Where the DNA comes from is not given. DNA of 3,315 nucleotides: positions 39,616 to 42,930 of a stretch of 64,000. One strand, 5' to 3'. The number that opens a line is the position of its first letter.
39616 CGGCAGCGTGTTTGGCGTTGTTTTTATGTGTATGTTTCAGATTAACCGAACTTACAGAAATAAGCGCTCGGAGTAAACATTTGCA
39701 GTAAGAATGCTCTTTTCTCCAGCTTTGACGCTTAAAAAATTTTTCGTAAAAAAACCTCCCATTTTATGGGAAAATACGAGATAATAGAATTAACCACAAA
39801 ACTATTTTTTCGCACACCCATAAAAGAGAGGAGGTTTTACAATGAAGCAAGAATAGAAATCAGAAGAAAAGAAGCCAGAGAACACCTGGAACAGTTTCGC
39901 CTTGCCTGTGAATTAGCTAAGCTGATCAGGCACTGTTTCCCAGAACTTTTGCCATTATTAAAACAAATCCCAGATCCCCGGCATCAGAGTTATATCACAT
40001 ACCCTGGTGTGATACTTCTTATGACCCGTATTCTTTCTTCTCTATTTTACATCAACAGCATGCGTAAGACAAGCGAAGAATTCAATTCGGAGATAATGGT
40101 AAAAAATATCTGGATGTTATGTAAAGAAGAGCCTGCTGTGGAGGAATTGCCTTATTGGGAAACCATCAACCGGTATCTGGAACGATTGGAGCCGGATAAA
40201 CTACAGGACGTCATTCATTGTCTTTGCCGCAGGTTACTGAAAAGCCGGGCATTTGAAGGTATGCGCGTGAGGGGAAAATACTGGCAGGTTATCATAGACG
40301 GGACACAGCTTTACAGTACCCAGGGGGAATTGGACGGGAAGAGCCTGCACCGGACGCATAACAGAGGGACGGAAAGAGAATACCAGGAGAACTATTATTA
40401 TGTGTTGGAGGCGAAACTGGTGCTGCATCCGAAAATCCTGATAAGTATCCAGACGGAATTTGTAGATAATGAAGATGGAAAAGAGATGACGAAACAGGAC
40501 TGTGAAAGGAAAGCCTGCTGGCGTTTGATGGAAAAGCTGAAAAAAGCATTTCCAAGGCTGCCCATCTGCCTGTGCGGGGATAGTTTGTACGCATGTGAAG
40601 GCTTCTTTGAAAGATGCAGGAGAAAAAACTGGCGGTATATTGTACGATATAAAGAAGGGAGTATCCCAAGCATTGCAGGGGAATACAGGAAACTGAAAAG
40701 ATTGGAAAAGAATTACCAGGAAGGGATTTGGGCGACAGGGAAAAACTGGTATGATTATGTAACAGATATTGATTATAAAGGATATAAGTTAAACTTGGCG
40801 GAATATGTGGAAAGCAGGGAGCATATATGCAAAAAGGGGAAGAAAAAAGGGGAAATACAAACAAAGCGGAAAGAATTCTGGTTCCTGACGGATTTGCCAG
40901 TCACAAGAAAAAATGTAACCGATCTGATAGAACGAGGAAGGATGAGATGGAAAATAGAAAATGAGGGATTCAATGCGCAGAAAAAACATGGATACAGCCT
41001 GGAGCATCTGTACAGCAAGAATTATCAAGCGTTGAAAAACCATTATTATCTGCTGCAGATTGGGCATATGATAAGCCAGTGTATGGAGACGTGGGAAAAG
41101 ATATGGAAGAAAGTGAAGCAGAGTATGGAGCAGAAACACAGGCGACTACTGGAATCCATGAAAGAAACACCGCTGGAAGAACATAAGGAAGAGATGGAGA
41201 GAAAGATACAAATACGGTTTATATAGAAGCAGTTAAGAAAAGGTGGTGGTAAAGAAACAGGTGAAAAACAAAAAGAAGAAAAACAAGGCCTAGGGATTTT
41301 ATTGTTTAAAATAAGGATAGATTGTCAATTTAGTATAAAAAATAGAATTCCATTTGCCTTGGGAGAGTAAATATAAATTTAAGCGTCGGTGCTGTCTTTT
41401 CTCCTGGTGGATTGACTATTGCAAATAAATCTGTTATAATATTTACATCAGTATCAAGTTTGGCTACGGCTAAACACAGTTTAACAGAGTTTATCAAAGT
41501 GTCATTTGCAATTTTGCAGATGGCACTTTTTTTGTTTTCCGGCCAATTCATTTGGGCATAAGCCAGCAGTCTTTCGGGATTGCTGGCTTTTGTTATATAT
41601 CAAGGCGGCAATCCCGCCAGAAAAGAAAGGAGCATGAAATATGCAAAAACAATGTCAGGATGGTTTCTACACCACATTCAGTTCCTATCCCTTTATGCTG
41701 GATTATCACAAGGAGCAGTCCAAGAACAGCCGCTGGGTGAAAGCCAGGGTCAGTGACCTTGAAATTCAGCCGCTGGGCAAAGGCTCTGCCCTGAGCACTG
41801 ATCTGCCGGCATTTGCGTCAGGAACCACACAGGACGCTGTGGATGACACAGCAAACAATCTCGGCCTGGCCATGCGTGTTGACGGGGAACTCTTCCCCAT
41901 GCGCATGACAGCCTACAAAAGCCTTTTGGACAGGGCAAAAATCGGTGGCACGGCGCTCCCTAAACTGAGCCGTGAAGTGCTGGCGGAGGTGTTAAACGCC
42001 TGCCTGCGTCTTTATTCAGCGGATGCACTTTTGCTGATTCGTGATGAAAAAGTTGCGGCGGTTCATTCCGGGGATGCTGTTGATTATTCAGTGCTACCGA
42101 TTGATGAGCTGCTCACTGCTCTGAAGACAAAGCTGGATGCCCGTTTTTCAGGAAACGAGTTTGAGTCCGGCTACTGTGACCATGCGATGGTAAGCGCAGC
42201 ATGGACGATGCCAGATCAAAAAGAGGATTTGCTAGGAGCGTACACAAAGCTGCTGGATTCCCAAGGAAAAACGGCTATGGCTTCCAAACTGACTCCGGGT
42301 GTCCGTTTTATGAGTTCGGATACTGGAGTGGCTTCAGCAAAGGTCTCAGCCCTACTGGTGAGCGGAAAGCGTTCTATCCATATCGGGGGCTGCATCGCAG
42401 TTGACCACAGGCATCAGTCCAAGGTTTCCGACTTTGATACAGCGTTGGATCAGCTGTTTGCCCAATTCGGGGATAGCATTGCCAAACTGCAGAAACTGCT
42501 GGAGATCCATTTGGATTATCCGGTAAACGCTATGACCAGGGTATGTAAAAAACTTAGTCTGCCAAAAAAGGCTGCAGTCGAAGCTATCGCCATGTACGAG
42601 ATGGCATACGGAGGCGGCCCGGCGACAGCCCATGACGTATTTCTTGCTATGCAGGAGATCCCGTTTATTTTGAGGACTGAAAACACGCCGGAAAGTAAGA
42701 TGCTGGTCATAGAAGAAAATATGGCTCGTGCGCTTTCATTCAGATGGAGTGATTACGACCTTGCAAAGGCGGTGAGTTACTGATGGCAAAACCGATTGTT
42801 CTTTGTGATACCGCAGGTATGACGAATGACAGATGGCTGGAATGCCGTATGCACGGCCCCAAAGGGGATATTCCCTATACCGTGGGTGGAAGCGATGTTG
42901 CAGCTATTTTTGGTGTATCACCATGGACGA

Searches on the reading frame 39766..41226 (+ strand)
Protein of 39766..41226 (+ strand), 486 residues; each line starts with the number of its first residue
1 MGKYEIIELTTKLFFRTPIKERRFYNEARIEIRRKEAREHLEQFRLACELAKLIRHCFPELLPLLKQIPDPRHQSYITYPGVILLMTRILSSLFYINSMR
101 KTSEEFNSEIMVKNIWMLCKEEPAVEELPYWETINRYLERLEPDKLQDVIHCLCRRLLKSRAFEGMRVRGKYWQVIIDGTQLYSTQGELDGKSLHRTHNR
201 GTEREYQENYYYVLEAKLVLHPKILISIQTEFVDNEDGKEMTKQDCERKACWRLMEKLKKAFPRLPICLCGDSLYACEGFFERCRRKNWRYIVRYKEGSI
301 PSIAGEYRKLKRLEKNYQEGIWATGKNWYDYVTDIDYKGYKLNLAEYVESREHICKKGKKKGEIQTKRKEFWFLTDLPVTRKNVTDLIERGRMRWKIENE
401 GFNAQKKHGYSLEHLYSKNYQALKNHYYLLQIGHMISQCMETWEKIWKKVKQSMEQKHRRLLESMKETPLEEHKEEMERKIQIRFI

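Call 15: search_protein_families(library=pfam, proteins=[window:39766-41226:+], max_evalue=0.01)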
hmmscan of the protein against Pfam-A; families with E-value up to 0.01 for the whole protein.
window:39766-41226:+ (486 aa): 3 families
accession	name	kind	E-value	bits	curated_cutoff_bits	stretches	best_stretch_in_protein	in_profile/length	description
PF13808.11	DDE_Tnp_1_assoc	-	4.2e-07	30.4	32.3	1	65-150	4-84/88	DDE_Tnp_1-associated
PF01609.27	DDE_Tnp_1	-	8.6e-07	29.3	23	1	247-432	61-196/200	Transposase DDE domain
PF13701.12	DDE_Tnp_1_4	-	4.2e-05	22.4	34.7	1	249-300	200-251/435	Transposase DDE domain group 1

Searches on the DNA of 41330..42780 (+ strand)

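Call 7: search_rna_families(source=window, start=41330, end=41660, threshold=evalue, max_evalue=10, show_alignments=3)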
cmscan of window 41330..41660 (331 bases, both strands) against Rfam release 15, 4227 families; matches with E-value up to 10: 11.
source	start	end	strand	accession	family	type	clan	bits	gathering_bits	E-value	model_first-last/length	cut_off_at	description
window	41490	41618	+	RF02634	EF3314_EF3315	Gene; sRNA;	-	22.7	100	0.0029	1-141/141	no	Enterococcus sRNA EF3314_EF3315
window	41425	41539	+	RF01492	rli28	Gene; sRNA;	-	22.2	45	0.84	1-186/186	no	Listeria sRNA rli28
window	41569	41627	+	RF04239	mir-4679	Gene; miRNA;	-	20.2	88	0.22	1-75/75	no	mir-4679 microRNA precursor family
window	41570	41623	+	RF03474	mir-4766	Gene; miRNA;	-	18.7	72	0.42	1-56/56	no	mir-4766 microRNA precursor family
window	41482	41659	+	RF01578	RUF1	Gene; sRNA;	-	18.6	70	0.23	1-264/264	no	Plasmodium RNA of unkown function RUF1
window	41569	41627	-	RF04239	mir-4679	Gene; miRNA;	-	18.4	88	0.62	1-75/75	no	mir-4679 microRNA precursor family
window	41568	41623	+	RF00658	mir-21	Gene; miRNA;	-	17.1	52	0.25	1-72/72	no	mir-21 microRNA precursor family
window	41459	41533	+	RF00378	Qrr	Gene; sRNA;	-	15.8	50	2.2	1-108/108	no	Qrr RNA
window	41375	41466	-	RF01213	snoR103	Gene; snRNA; snoRNA; HACA-box;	-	15.4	50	7.8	1-106/106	no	Small nucleolar RNA snoR103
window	41494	41531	+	RF01026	MIR828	Gene; miRNA;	-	15.1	69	4.7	1-115/115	no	MIR828 microRNA precursor family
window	41565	41650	+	RF03546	Flavivirus-5UTR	Cis-reg;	CL00129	11.6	80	7.4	1-156/156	no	Flavivirus 5' UTR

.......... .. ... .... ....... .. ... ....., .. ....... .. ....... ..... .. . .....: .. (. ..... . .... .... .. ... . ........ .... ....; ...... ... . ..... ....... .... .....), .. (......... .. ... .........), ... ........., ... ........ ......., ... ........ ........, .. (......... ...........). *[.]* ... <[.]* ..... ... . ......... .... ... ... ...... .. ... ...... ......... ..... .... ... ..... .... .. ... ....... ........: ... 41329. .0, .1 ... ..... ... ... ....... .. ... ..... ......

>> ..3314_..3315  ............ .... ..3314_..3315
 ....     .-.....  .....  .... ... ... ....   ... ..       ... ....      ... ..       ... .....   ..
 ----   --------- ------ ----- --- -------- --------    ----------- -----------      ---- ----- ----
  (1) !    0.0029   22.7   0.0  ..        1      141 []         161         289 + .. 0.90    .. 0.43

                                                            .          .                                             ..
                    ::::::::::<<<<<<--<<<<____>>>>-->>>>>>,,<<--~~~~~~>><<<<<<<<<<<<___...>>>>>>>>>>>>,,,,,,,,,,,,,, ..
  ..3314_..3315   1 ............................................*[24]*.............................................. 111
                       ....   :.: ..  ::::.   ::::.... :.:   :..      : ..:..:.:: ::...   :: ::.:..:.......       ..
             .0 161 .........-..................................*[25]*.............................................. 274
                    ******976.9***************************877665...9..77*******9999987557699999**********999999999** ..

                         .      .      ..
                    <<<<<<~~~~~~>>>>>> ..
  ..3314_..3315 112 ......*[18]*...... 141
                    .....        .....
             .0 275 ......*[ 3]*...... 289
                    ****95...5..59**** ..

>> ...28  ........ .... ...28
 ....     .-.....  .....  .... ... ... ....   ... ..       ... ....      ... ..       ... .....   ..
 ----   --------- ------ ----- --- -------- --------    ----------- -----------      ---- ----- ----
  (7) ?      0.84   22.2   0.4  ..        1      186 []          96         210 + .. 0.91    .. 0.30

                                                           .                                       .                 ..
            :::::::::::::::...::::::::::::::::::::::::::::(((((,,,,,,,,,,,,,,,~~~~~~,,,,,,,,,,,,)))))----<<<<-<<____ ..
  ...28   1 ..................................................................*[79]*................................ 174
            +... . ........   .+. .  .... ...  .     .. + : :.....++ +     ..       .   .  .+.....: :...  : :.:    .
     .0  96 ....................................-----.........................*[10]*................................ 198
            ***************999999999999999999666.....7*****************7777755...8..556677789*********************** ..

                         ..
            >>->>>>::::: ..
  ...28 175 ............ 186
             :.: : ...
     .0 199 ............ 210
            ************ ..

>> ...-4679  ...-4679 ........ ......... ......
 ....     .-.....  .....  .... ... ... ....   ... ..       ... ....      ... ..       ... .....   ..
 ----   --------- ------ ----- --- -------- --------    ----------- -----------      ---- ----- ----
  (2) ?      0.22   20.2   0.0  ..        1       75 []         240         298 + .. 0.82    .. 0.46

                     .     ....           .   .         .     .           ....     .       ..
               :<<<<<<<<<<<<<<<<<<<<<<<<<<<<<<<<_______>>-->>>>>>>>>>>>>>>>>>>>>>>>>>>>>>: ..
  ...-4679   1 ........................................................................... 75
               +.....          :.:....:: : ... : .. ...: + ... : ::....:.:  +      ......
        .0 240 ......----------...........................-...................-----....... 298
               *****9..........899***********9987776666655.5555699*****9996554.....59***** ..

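Call 87: search_dna_similar(query=window:41400-41650:+, collection=phages, mode=distant, max_evalue=0.001, max_rows=15)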
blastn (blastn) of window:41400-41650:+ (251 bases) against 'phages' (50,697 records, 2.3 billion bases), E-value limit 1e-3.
No match.

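Call 96: search_rna_families(sources=[L151, L191, L326, L132, L139, L214, L226], threshold=gathering)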
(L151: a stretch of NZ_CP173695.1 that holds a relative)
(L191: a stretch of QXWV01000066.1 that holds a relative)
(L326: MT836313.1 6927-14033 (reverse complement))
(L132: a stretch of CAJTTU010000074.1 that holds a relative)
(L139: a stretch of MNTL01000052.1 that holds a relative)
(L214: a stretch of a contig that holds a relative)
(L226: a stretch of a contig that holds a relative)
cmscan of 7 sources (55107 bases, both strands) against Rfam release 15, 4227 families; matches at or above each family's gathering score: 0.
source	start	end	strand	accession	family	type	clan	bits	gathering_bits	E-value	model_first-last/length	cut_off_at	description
